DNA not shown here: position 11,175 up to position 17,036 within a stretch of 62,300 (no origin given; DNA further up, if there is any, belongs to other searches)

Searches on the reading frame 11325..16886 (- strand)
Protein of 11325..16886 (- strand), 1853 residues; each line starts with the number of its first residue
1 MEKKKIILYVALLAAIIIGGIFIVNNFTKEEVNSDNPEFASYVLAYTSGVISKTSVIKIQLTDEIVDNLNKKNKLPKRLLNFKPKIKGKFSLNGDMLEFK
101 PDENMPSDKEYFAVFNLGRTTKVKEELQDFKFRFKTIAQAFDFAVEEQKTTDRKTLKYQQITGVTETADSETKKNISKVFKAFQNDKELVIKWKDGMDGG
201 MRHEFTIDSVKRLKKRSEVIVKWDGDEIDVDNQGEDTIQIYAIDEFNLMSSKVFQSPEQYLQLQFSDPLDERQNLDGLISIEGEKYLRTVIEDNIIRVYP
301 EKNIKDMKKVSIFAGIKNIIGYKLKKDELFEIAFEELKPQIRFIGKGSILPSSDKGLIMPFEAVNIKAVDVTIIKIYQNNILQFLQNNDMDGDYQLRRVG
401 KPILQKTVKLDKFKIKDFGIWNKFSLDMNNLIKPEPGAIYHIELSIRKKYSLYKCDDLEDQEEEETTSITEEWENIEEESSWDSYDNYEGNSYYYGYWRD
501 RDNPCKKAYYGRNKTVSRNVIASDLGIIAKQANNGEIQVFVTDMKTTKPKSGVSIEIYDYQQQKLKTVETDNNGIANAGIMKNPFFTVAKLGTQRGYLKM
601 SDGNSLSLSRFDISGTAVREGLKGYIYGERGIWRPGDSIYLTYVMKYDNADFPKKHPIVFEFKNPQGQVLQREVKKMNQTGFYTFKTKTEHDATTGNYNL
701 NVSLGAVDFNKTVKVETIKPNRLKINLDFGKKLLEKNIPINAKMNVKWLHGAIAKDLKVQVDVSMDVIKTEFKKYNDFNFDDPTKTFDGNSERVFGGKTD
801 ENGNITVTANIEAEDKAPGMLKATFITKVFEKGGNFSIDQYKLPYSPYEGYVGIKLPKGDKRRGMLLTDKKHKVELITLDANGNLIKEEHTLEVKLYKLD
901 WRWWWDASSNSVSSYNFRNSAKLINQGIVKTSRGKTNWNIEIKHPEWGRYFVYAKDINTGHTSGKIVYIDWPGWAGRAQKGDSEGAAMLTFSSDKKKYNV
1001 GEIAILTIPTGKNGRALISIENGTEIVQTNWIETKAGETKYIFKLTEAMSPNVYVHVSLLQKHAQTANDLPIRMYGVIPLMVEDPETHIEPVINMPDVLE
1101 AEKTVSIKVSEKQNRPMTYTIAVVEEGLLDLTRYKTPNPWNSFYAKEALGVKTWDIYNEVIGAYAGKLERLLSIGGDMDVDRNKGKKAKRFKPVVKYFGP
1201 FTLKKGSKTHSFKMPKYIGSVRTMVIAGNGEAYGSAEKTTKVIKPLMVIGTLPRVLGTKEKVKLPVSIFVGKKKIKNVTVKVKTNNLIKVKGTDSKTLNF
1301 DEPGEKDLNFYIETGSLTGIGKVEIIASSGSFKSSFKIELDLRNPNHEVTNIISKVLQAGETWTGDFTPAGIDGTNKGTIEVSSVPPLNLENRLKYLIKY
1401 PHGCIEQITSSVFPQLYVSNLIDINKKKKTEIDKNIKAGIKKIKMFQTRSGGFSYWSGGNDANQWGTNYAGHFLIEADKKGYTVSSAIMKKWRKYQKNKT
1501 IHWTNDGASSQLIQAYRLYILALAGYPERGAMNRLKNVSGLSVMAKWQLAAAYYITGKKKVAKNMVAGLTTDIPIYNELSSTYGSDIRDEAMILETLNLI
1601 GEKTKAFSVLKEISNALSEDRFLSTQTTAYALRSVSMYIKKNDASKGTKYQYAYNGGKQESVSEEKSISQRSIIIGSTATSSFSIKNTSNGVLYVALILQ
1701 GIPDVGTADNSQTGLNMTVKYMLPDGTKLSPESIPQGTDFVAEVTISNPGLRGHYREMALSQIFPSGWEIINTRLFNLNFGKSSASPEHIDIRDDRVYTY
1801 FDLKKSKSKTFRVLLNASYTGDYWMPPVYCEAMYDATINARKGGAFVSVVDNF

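Call 12: search_protein_families(library=ncbifam, proteins=[window:11325-16886:-], max_evalue=0.00001)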
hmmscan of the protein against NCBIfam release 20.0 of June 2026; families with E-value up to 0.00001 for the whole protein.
window:11325-16886:- (1853 aa): 0 families

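Call 47: search_protein_families(library=pfam, proteins=[window:11325-16886:-], max_evalue=0.001)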
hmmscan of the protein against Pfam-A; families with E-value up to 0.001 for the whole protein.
window:11325-16886:- (1853 aa): 9 families
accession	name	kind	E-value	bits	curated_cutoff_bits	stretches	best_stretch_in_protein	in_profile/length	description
PF17962.7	bMG6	-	3.2e-20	72.8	23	1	853-971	1-112/112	Bacterial macroglobulin domain 6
PF11974.14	bMG3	-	3.9e-19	69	34.9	1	522-616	1-101/103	Bacterial alpha-2-macroglobulin MG3 domain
PF07703.20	A2M_BRD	-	1.8e-17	64.4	22.7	1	989-1131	1-140/140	Alpha-2-macroglobulin bait region domain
PF01835.25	MG2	-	3.2e-15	56.7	32.8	1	623-704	1-85/96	MG2 domain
PF17972.7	bMG5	-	2.8e-14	54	26.5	1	722-834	2-114/127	Bacterial Alpha-2-macroglobulin MG5 domain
PF17973.7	bMG10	-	9.6e-11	42.4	26.2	1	1714-1835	1-129/131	Bacterial Alpha-2-macroglobulin MG10 domain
PF00207.28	A2M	-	2.8e-09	37.1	21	1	1198-1281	4-91/92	Alpha-2-macroglobulin family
PF07678.20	TED_complement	-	2.2e-08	34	22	1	1391-1485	16-113/312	A-macroglobulin TED domain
PF21142.3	A2M_bMG2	-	0.00011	22.5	25.5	1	343-398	2-56/119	Bacterial alpha-2 macroglobulin MG2 domain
